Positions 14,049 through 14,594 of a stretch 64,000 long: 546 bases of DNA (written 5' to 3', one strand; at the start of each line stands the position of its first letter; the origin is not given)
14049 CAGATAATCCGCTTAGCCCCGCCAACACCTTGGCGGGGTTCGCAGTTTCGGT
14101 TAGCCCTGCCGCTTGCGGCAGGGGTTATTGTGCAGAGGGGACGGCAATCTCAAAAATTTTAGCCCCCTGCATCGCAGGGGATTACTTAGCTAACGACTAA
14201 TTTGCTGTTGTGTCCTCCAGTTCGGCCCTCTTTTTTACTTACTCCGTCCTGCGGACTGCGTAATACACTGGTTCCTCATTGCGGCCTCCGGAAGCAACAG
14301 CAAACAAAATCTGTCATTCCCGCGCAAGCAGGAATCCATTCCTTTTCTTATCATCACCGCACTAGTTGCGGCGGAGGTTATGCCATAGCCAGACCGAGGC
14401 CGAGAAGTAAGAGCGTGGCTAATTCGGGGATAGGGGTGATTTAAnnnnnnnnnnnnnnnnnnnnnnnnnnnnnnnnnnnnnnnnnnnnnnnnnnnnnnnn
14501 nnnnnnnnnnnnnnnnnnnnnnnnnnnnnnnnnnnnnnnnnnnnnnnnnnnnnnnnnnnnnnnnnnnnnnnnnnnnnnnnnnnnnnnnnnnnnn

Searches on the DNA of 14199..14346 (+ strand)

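Call 75: build_rna_model(alignment_id=A6)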
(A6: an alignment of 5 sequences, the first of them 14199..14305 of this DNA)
Model R1 built from alignment A6 (5 sequences, 110 columns); structure: RNAalifold consensus.
model positions 107; base pairs 27; branch points 1; effective number of sequences 1.13; information 0.591 bits per position. Calibrated on 0.2 Mb of random sequence (short: E-values are rough).
structure used (alignment columns):
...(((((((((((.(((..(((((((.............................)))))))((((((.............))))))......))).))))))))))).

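Call 77: search_with_rna_model(model_id=R1, sources=[window, L001, L002, L003, L004, L005, L006, L007, L008, L009, L010, L011, L012, L013, L014, L015, L016, L017, L018, L019, L020, L021, L022, L023, L024, L025, L026, L027, L028, L029, L030, L031, L032, L033, L034, L035, L036, L037, L038, L039, L040, L041, L042, L043, L044, L045, L046, L047, L048, L049, L050, L051, L052, L053, L054, L055, L056, L057, L058, L059, L060, L061, L062, L063, L064, L065, L066, L067, L068, L069, L070, L071, L072, L073, L074, L075, L076, L077, L078, L079, L080, L081, L082, L083, L084, L085, L086, L087, L088, L089, L090, L091, L092, L093, L094, L095, L096, L097, L098, L099], max_evalue=1, make_alignment=true)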
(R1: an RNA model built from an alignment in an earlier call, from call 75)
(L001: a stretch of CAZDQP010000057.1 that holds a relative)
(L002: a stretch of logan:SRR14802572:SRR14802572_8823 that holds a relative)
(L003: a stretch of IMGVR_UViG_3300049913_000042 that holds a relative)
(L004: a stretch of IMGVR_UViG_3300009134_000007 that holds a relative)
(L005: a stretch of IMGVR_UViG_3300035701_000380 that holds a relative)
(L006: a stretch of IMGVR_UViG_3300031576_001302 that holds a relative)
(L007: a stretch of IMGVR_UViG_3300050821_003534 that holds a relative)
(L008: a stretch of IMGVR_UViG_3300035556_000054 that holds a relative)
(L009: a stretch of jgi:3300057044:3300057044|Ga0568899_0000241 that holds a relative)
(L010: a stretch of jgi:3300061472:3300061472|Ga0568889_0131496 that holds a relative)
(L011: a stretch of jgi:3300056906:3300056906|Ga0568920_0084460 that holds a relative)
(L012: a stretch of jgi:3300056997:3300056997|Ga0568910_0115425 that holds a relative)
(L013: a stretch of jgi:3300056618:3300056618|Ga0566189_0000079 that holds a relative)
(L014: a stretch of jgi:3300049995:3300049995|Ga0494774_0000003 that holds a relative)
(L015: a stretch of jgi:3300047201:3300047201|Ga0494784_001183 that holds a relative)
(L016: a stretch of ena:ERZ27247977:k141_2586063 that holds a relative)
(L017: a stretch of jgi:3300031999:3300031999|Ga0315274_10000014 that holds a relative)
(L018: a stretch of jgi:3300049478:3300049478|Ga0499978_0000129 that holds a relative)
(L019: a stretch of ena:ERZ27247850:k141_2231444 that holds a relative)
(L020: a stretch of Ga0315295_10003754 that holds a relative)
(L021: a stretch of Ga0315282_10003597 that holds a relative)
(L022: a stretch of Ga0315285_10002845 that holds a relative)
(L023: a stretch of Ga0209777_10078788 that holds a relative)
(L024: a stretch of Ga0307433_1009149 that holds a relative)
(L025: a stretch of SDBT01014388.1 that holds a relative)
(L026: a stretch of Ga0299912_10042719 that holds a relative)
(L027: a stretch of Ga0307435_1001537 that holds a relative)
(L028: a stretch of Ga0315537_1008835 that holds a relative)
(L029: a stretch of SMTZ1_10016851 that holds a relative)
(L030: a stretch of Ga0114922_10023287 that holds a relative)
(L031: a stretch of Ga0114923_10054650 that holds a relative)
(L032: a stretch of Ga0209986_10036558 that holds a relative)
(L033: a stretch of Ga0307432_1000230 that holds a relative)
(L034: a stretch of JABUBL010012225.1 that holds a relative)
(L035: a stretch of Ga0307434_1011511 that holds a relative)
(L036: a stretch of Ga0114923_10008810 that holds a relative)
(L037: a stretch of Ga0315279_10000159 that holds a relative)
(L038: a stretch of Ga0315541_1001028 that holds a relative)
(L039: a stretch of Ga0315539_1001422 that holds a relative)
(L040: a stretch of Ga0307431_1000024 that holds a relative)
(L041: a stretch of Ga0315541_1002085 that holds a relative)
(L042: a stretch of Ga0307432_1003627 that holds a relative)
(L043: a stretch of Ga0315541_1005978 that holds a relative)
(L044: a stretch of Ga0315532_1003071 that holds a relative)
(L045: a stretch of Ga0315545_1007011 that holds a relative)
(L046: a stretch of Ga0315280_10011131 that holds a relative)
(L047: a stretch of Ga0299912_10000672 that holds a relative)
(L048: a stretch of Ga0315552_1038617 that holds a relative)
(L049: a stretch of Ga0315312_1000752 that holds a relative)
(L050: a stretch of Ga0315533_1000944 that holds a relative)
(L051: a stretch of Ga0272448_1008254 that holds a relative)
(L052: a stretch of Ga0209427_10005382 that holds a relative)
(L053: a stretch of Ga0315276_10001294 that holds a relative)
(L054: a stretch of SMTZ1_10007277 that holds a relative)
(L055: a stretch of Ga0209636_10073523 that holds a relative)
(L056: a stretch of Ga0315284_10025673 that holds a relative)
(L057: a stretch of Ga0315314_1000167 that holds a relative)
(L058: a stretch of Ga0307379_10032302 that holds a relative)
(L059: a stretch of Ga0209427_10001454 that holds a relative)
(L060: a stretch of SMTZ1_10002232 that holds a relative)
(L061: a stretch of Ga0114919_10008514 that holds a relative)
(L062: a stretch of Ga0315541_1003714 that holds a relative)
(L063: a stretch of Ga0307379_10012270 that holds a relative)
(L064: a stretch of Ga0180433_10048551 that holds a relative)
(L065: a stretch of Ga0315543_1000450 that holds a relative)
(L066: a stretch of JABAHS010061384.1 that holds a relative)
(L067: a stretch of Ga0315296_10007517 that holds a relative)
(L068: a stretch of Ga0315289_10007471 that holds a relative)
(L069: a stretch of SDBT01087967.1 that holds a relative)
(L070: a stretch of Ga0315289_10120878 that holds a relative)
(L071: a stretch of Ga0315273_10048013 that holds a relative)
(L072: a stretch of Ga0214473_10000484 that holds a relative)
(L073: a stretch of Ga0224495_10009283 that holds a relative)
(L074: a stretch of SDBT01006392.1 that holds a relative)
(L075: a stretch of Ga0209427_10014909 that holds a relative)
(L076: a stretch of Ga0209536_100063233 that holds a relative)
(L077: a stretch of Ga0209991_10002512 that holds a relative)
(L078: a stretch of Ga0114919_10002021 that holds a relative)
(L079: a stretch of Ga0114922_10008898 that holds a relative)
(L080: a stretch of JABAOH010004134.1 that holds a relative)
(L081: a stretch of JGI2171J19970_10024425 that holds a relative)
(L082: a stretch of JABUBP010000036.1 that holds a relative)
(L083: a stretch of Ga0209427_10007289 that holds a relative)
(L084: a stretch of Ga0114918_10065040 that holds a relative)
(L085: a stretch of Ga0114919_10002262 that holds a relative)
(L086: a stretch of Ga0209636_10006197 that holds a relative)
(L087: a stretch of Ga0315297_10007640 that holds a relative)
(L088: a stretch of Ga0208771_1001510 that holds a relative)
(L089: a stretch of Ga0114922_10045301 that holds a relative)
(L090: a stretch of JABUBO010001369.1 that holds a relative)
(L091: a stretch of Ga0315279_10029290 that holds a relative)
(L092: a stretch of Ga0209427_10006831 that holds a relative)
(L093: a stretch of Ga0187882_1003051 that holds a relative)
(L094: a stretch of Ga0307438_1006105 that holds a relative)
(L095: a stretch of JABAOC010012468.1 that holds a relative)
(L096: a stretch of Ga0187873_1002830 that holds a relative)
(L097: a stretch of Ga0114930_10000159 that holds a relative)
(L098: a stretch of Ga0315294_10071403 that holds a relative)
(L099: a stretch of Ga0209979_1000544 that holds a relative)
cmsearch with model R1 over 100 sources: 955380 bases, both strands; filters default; matches with E-value up to 1: 11.
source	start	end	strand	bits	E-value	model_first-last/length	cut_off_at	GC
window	51835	51941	-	129.6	4.1e-28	1-107/107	no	0.47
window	24972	25078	+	128.7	6.7e-28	1-107/107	no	0.46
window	22799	22905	+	126.9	1.8e-27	1-107/107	no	0.5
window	14199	14305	+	124.7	6.2e-27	1-107/107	no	0.51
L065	7867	7975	+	102.3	1.8e-21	1-107/107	no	0.5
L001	7111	7183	+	62.1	1.1e-11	1-73/107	3'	0.49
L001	4706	4800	+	23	0.035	1-107/107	no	0.53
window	22800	22906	-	19.6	0.23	1-107/107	no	0.5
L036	1558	1635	-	19.6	0.23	1-107/107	no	0.49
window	14200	14306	-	18.5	0.43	1-107/107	no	0.51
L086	2436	2530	-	18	0.55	1-107/107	no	0.49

Alignment A7: 11 matches aligned to the model, 194 columns, each read 5' to 3' on its own strand. Consensus structure (alignment columns), stored with it:
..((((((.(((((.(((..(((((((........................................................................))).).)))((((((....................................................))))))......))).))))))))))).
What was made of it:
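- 14199..14305 (+): R1 copy A. A 104-107 nt element with 11+3 bp inverted ends, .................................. Covariance-model score 124.7 bits (call 77).
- Most related islets have no R1 at all (call 77).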

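Call 114: search_dna_similar(query=window:14199-14346:+, collection=plasmids, mode=distant, max_evalue=1, max_rows=15)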
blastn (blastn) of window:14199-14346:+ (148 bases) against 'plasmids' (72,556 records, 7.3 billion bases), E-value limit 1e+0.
In 1 record(s) the limit of 40 matching pieces per record was reached: places in those records are undercounted.
Records with a match: 10; places in all: 76; records where one place covers at least 80% of the query: 0.
Best place of each record, by identity: 95-99% 1; 90-95% 3; 80-90% 6.
By first word of the organism name: Neisseria 2; Legionella 2; Photobacterium 1; Rickettsia 1; Azospirillum 1; Cupriavidus 1; Sphingomonas 1; Sphingopyxis 1.
By predicted mobility (MOB-suite, as given by PLSDB): non-mobilizable 8; mobilizable 1; conjugative 1.
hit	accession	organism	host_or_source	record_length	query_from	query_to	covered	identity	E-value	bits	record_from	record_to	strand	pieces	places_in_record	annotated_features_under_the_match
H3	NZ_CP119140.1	Neisseria gonorrhoeae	Homo sapiens,whole organism,blood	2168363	98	147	34%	82.4%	3e-3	49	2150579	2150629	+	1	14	none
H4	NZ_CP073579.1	Photobacterium sp. GJ3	-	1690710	97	140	30%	83.3%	9e-3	46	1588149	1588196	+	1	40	record has no annotation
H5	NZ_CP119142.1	Neisseria gonorrhoeae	Homo sapiens,whole organism,synovial ...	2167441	98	140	29%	84.4%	1e-1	44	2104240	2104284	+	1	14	none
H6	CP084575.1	Rickettsia endosymbiont of Culicoides impunctatus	Culicoides impunctatus,insect ...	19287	108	141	23%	88.2%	3e-2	45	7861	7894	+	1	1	IS256 family transposase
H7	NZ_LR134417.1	Legionella adelaidensis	environmental,Cooling tower water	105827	111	142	22%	87.5%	4e-1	41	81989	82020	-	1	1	none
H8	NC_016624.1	Azospirillum lipoferum 4B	-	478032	115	146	22%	87.5%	4e-1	41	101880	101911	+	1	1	none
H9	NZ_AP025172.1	Cupriavidus sp. P-10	-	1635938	113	140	19%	92.9%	1e-1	43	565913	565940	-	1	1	none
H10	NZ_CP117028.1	Sphingomonas hankookensis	Pure isolate,Tap water (bathroom)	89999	115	142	19%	92.9%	1e-1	43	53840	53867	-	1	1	none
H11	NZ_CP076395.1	Sphingopyxis indica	Single cell,HCH dumpsite soil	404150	115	141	18%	92.6%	4e-1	41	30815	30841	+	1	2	ileS: isoleucine--tRNA ligase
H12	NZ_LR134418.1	Legionella adelaidensis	environmental,Cooling tower water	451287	113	137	17%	96.0%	4e-1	42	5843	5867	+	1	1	none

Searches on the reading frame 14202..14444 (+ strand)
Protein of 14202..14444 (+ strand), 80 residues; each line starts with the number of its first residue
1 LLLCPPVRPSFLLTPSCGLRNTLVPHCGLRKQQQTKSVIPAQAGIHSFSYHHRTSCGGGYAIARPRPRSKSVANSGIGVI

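Call 22: find_homologous_proteins(query=window:14202-14444:+, max_evalue=10)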
Query window:14202-14444:+: no candidate shares three 5-residue words with the query. No homologue found.
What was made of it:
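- Tried and rejected: It found nothing (call 22).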
